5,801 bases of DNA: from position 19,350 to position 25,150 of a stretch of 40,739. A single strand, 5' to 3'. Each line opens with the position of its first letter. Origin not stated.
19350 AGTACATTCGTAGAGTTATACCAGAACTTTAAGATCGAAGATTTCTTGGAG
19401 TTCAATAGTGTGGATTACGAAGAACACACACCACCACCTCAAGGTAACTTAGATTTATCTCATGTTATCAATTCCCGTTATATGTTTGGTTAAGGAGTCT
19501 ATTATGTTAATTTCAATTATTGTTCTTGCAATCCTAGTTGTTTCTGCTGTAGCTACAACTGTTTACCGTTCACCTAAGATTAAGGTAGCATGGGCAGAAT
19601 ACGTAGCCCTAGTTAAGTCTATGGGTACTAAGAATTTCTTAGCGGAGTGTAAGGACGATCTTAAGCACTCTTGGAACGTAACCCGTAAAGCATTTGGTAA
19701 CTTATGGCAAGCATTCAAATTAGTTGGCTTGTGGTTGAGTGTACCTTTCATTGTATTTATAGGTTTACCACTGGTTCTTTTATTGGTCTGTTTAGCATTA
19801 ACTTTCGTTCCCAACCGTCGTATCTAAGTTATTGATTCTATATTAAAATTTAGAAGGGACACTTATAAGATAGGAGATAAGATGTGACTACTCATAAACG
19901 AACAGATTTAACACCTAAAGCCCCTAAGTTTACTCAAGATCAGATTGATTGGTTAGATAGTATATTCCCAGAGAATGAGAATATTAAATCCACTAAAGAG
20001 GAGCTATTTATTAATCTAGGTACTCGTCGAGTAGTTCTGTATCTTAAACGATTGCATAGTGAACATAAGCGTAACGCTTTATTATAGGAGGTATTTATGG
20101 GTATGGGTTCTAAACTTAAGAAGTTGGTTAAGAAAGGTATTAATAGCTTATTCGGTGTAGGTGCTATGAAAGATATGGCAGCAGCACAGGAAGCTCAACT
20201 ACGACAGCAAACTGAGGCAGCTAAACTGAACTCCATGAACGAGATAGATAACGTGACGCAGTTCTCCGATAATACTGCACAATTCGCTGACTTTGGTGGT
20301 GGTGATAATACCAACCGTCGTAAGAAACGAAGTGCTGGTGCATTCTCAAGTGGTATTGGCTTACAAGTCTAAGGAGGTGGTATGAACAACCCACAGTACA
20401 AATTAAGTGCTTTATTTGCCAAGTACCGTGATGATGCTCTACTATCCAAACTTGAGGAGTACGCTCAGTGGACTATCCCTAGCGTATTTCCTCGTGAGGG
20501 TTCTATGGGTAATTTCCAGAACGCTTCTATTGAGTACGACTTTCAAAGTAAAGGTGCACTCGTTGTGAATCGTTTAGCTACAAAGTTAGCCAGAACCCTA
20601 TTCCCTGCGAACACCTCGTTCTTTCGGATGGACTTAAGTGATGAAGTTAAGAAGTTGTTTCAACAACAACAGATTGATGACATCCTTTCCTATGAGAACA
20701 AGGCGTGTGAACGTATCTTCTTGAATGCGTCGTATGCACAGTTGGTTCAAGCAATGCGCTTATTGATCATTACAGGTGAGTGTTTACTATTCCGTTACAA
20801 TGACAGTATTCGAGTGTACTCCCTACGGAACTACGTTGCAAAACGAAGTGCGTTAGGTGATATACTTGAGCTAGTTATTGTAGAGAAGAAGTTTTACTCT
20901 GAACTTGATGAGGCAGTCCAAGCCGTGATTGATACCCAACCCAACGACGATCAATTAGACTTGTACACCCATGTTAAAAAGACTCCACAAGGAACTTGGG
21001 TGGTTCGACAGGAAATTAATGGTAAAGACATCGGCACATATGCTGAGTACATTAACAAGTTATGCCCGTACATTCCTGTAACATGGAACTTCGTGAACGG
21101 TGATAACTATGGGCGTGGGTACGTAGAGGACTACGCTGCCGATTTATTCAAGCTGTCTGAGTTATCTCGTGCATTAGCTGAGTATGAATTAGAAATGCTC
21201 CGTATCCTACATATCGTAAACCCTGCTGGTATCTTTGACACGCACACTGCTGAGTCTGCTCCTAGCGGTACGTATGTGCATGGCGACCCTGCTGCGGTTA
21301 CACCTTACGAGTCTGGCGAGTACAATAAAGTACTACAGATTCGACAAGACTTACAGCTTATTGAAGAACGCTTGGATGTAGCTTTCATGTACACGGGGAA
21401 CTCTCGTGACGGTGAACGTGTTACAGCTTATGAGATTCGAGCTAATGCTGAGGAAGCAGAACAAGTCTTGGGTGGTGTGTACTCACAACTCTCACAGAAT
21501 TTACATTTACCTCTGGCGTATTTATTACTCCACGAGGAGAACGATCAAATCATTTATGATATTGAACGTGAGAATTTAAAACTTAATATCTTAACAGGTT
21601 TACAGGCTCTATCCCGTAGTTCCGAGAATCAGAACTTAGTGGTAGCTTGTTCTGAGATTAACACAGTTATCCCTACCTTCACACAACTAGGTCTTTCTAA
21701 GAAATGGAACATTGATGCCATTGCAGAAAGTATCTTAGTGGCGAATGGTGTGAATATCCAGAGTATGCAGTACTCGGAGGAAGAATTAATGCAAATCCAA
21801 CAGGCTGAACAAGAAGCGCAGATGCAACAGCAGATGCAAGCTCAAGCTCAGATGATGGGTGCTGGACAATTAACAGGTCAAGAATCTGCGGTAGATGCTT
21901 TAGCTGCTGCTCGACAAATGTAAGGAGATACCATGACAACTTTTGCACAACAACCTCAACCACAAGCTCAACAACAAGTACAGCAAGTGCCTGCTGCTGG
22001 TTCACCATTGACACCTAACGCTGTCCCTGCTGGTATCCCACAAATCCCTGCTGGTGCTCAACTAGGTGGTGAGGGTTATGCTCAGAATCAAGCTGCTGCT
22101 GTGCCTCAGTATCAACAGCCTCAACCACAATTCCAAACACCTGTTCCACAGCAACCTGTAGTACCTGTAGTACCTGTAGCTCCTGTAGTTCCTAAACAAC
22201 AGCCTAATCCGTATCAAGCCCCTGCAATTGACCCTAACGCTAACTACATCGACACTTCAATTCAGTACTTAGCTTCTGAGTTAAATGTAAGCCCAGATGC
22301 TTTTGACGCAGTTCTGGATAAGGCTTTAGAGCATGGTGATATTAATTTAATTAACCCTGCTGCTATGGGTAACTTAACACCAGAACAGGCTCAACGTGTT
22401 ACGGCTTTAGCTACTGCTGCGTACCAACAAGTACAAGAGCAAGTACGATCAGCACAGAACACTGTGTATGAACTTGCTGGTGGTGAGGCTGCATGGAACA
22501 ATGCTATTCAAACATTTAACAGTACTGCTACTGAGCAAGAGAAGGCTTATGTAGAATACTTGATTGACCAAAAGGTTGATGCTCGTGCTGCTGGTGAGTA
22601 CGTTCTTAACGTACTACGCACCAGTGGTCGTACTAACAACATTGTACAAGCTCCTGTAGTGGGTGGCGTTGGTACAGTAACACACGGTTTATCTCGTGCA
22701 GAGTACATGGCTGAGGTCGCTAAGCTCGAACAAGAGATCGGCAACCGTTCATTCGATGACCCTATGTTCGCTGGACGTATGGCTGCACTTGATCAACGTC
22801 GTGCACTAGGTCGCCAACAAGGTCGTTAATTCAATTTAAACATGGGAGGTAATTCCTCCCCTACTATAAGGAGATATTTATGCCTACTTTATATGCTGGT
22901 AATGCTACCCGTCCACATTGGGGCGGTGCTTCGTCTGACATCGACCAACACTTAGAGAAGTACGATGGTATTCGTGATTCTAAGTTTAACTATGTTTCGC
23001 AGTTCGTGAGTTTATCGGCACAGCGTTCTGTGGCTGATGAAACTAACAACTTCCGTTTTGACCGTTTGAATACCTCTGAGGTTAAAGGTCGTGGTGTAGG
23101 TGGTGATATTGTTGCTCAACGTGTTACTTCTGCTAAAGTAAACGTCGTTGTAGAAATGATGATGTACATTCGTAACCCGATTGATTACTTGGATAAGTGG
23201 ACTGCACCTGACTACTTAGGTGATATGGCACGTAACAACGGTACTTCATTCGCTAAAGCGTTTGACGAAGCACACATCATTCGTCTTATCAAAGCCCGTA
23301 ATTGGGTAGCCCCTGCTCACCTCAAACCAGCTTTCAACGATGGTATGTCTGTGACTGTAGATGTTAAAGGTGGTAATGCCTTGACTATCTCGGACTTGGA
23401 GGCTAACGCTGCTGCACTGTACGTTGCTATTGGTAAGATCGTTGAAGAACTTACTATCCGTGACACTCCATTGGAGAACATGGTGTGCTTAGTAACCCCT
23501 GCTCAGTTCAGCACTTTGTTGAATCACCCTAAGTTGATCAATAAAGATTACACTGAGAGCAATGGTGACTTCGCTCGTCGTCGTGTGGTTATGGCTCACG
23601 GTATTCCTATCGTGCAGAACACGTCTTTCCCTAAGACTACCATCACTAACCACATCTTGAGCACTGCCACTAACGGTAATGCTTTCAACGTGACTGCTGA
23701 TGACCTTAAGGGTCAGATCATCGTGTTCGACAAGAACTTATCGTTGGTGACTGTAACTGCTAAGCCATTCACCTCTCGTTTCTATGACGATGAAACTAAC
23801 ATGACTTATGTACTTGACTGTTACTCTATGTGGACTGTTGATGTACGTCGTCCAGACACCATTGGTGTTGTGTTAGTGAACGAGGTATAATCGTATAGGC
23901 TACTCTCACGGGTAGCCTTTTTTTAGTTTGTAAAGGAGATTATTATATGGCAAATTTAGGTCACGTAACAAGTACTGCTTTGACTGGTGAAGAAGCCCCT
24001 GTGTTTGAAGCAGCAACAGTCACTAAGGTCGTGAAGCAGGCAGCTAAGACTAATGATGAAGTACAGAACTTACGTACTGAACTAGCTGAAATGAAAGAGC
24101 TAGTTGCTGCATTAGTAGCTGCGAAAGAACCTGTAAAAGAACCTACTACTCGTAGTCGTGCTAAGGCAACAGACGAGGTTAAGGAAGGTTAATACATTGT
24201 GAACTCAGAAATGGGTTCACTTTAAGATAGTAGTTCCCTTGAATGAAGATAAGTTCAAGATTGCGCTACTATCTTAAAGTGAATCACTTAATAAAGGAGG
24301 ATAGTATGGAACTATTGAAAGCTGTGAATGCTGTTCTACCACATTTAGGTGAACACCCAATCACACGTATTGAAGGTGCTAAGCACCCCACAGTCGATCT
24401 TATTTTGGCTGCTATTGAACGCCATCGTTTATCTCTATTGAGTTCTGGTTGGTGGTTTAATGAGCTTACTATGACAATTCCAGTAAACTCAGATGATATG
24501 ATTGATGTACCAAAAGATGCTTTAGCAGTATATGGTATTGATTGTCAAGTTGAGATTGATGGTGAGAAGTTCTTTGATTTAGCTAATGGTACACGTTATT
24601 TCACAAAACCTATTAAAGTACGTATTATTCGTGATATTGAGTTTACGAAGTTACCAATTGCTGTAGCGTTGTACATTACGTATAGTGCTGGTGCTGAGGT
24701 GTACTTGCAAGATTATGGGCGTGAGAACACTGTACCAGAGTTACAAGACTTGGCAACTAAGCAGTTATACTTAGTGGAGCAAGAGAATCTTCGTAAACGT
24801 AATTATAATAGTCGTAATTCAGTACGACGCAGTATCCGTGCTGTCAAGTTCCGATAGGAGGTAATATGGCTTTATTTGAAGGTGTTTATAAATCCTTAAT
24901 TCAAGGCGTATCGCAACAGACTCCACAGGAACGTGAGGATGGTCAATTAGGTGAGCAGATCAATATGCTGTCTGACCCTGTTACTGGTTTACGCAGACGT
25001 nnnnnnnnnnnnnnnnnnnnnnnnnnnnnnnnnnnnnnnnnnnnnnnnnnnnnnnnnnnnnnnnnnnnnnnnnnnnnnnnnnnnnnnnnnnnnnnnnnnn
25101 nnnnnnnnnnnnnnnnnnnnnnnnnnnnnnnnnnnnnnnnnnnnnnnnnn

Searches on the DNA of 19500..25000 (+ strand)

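Call 67: search_dna_similar(query=window:19500-25000:+, collection=phages, mode=distant, max_rows=12)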
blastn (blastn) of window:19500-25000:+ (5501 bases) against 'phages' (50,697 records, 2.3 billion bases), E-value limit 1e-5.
Records with a match: 464; places in all: 471; records where one place covers at least 80% of the query: 0.
Best place of each record, by identity: 80-90% 5; 60-80% 459.
By first word of the organism name: Klebsiella 208; Acinetobacter 161; Vibrio 43; Escherichia 12; Pectobacterium 7; Proteus 6; Pseudomonas 5; Enterobacter 5; Erwinia 3; Salmonella 2; and 8 more.
By host as written in the record: Klebsiella pneumoniae 122; Acinetobacter baumannii 57; - 41; Vibrio parahaemolyticus 18; Acinetobacter pittii 8; Acinetobacter baumannii 1137 6; Escherichia coli 6; Klebsiella pneumoniae 1210 6; and 140 more.
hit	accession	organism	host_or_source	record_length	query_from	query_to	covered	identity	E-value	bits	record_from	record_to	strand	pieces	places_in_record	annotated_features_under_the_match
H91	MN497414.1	Vibrio phage vB_VhaP_VH-5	Vibrio harveyi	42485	814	5501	58%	68.3%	1e-134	1097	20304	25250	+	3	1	head to tail joining protein | capsid protein | scaffold protein | tail tubular protein A | hypothetical protein (x2) | and 1 other names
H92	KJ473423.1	Acinetobacter phage vB_AbaP_Acibel007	Acinetobacter baumannii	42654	1028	5494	52%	66.6%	7e-75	726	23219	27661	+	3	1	putative head-tail connector protein | capsid protein | putative scaffolding protein | putative tail tubular protein A | hypothetical protein (x2) | and 1 other names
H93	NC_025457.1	Acinetobacter phage vB_AbaP_Acibel007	Acinetobacter baumannii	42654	1028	5494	52%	66.6%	7e-75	726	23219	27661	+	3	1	head-tail adaptor | capsid protein | head scaffolding protein | tail protein (x2) | hypothetical protein (x2)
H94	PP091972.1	Acinetobacter phage vB_MZM_4AB-P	Acinetobacter baumannii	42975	1027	5494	47%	67.6%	2e-57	800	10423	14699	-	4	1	head-tail adaptor | capsid protein | head scaffolding protein | tail protein (x2) | hypothetical protein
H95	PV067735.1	Acinetobacter phage vB_AbaS-Bhz21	Acinetobacter baumannii DSM 25645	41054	953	5494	46%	66.8%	7e-88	701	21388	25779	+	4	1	head-tail adaptor | major head protein | head scaffolding protein | tail protein (x2) | hypothetical protein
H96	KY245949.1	Acinetobacter phage AJO1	Acinetobacter johnsonii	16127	1028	5494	41%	68.3%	9e-61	802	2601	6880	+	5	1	record has no annotation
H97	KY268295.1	Acinetobacter phage vB_AbaP_AS12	Acinetobacter baumannii 1432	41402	1558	5501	38%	66.6%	5e-51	506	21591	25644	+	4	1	capsid protein | head-tail connector protein | scaffolding protein | tail tubular protein A | hypothetical protein (x2) | and 2 other names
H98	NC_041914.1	Acinetobacter phage vB_AbaP_AS12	Acinetobacter baumannii 1432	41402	1558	5501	38%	66.6%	5e-51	506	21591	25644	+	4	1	capsid protein | head-tail adaptor | head scaffolding protein | tail protein (x3) | hypothetical protein | and 1 other names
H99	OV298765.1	Acinetobacter phage MD-2021b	not known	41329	1558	5501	37%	66.7%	4e-46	524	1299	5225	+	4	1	capsid protein | Bacteriophage head to tail connecting protein | Uncharacterised protein (x4)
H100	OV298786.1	Acinetobacter phage MD-2021b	not known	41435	1558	5501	37%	66.7%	4e-46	524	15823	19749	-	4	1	capsid protein | Uncharacterised protein (x4) | Bacteriophage head to tail connecting protein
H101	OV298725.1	Acinetobacter phage MD-2021b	not known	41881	1558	5501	37%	66.6%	4e-46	515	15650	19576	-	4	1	capsid protein | Uncharacterised protein (x4) | Bacteriophage head to tail connecting protein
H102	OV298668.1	Acinetobacter phage MD-2021b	not known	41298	1558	5501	37%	66.6%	9e-55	510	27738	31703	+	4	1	capsid protein | Bacteriophage head to tail connecting protein | Uncharacterised protein (x4)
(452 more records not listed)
